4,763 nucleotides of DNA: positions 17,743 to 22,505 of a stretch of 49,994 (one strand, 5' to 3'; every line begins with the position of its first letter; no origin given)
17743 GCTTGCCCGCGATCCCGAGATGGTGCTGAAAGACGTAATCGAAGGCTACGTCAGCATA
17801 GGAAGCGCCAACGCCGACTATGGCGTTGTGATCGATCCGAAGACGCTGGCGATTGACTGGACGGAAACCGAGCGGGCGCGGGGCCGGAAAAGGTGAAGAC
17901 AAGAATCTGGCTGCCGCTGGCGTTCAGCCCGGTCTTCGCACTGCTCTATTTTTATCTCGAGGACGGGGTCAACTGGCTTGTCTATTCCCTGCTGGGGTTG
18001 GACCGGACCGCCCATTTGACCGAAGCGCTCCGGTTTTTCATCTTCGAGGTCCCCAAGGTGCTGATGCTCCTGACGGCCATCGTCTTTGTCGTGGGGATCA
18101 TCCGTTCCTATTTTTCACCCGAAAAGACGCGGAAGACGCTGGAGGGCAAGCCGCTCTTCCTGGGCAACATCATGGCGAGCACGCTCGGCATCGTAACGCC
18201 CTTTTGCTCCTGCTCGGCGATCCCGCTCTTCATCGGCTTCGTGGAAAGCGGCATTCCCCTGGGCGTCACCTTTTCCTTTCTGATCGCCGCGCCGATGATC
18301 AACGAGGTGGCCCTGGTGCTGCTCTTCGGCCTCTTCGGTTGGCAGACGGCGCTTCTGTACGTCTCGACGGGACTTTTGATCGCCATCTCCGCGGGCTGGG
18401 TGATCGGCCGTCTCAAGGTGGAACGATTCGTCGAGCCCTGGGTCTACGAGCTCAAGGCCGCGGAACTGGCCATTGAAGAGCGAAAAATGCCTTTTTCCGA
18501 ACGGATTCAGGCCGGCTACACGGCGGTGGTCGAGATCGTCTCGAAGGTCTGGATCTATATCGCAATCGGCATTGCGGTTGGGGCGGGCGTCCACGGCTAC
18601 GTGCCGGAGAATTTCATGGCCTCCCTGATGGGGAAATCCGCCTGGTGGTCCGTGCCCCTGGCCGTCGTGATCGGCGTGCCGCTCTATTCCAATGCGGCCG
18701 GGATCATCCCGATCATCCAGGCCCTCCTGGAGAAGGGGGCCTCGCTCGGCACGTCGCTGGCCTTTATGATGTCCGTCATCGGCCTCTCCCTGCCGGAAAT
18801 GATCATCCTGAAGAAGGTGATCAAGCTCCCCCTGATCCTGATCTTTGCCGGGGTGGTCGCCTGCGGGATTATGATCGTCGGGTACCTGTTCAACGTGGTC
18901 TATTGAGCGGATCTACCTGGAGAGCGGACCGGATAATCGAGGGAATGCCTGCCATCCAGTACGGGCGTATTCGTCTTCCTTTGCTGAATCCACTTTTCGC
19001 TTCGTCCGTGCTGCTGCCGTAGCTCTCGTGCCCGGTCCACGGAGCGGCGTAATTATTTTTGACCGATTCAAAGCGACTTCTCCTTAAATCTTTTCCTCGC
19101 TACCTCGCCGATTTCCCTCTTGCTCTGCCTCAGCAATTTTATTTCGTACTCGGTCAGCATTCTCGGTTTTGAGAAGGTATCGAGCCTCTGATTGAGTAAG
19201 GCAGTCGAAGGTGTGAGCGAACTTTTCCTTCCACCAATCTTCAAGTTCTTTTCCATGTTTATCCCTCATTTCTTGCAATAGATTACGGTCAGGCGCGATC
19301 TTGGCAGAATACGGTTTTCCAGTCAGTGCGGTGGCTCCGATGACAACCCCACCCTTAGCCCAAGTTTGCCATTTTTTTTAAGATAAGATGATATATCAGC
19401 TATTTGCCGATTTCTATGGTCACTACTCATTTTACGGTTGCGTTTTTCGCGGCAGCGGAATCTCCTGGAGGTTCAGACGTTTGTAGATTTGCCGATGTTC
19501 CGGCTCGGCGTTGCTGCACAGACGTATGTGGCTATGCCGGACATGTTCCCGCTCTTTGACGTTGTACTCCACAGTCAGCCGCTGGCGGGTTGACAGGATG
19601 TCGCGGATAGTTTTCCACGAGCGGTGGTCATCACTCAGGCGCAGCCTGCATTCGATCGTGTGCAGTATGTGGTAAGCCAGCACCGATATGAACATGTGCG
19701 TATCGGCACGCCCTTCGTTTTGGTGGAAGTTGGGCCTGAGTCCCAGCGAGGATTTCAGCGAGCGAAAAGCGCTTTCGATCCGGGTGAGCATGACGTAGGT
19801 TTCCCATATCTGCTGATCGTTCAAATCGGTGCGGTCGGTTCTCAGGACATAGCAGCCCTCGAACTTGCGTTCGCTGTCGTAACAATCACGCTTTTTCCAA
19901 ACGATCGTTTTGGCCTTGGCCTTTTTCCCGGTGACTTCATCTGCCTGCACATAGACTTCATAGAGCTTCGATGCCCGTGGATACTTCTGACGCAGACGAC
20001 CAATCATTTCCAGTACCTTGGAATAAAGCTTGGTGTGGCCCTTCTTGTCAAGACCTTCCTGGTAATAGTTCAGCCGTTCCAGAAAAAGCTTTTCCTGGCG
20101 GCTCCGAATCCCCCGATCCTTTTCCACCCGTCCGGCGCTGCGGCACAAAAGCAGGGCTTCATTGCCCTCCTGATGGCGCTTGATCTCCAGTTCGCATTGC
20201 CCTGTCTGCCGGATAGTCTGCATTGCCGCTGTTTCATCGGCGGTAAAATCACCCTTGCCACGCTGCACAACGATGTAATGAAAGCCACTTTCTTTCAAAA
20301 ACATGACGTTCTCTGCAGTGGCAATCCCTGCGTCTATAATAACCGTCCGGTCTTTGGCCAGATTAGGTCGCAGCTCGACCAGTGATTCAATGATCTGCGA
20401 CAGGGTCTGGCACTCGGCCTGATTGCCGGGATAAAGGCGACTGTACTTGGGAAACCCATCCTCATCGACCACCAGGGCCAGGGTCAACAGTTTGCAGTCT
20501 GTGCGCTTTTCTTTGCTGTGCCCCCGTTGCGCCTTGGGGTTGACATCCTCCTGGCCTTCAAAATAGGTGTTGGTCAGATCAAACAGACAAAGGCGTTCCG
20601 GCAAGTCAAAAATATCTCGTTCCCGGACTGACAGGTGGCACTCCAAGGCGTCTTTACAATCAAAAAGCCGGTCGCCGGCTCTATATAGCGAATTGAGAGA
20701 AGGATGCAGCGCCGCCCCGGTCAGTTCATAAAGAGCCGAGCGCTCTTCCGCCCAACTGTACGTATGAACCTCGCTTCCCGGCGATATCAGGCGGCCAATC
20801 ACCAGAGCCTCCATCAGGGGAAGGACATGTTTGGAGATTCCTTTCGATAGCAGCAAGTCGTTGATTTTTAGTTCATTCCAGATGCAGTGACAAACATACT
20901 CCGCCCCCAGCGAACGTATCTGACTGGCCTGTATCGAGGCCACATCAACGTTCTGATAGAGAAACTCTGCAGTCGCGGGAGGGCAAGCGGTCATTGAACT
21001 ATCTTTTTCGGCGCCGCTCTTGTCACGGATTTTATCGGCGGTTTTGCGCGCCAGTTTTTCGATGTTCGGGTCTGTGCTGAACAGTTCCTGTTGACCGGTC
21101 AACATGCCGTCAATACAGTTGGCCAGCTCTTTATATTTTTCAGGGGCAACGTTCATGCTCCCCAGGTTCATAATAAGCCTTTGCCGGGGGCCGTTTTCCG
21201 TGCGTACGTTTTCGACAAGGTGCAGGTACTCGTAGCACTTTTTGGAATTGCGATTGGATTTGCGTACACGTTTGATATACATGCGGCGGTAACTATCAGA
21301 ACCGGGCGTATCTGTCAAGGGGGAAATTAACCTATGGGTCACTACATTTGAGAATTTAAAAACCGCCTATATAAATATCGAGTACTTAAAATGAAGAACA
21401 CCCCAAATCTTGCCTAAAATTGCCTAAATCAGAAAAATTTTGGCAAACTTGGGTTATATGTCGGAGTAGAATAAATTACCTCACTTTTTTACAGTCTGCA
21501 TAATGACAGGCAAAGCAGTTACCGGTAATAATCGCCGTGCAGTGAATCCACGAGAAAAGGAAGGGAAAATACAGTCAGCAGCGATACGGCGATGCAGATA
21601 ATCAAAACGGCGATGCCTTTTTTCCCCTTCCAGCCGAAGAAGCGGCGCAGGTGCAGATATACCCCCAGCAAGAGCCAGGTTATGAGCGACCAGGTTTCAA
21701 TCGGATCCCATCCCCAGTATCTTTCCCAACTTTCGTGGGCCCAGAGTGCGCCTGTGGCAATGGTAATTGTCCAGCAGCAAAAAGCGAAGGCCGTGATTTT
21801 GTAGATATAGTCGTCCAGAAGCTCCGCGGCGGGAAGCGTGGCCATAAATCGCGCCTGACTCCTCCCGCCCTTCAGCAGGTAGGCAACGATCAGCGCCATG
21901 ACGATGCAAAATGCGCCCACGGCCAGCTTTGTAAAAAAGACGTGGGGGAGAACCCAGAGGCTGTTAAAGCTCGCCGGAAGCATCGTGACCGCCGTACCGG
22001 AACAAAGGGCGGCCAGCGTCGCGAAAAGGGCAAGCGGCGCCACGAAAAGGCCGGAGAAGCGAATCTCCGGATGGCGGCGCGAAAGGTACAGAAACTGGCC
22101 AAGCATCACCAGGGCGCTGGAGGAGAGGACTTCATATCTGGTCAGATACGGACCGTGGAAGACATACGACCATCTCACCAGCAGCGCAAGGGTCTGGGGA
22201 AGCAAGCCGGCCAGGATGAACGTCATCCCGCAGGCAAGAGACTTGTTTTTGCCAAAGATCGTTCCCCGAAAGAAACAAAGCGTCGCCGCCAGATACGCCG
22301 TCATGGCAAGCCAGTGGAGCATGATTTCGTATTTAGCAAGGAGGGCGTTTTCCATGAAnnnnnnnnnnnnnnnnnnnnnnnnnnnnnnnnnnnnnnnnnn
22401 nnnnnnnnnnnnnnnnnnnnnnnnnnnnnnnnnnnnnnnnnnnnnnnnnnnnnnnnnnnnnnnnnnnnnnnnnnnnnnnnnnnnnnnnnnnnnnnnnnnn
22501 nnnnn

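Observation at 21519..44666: Roughly 23 kb co-directional supercluster: 7 multihaem cytochromes, 3 NHL propellers, PPIase, giant beta-barrel, private CcsBA and a sigma54 two-component system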

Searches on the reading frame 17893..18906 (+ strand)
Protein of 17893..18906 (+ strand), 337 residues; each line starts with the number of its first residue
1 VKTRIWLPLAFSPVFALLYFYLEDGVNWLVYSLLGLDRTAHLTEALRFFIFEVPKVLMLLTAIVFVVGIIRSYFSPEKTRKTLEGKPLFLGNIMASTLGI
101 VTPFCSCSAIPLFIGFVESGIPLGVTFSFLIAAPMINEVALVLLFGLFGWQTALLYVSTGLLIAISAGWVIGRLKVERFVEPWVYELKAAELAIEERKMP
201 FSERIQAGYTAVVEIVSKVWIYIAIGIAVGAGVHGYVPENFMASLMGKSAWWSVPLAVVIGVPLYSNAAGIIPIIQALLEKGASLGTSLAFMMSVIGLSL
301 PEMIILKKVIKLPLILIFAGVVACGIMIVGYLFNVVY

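Call 64: search_protein_families(library=pfam, proteins=[window:17893-18906:+], max_evalue=0.00001)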
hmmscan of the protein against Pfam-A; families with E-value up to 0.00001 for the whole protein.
window:17893-18906:+ (337 aa): 1 family
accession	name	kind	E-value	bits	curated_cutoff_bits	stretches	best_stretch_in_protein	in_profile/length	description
PF03773.19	ArsP_1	-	5.9e-74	249.3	32.3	1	41-334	1-293/294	Predicted permease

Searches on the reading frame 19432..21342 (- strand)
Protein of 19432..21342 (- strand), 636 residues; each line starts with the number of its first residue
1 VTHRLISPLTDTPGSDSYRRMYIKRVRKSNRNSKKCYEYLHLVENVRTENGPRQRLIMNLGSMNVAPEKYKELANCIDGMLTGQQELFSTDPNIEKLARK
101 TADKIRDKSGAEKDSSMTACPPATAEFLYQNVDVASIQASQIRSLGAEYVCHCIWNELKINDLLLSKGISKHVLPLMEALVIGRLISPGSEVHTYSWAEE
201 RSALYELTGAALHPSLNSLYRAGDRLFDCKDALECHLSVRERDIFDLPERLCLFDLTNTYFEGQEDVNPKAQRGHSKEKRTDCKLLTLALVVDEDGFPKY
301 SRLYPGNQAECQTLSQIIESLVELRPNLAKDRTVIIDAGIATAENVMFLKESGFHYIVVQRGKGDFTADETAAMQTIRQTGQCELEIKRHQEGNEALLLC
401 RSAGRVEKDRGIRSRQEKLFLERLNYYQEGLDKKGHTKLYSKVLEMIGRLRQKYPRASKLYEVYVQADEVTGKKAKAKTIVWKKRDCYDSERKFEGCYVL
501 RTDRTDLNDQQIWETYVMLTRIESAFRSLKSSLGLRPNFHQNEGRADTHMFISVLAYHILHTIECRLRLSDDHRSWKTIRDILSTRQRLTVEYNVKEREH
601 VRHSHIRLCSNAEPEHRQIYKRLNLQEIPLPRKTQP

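Call 48: search_protein_families(library=pfam, proteins=[window:19432-21342:-], max_evalue=5)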
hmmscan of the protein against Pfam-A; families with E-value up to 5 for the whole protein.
window:19432-21342:- (636 aa): 3 families
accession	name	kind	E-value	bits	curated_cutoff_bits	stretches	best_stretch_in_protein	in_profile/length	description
PF01609.27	DDE_Tnp_1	-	5.2e-13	49.6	23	1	253-557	8-198/200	Transposase DDE domain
PF24538.1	DUF7599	-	0.13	12.4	27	1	566-617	32-81/85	Domain of unknown function (DUF7599)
PF00218.27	IGPS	-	0.19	11.4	27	1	310-359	188-237/254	Indole-3-glycerol phosphate synthase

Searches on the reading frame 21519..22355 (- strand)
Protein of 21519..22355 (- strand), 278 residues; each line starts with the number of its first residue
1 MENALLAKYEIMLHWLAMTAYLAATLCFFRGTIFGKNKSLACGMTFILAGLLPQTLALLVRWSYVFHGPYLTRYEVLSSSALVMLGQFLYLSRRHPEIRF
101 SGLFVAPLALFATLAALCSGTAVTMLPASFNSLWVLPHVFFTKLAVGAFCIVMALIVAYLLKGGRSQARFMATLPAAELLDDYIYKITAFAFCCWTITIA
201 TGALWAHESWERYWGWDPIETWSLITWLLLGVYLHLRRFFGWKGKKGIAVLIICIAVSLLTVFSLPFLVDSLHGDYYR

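Call 48: search_protein_families(library=pfam, proteins=[window:21519-22355:-], max_evalue=5)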
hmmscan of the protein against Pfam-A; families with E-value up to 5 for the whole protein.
window:21519-22355:- (278 aa): 2 families
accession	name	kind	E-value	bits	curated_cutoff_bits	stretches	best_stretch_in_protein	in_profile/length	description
PF01578.25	Cytochrom_C_asm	-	6.3e-30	104.8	29.9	1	78-273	11-212/212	Cytochrome C assembly protein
PF12926.12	MOZART2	-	0.099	12.9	23.3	1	103-124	59-80/91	Mitotic-spindle organizing gamma-tubulin ring associated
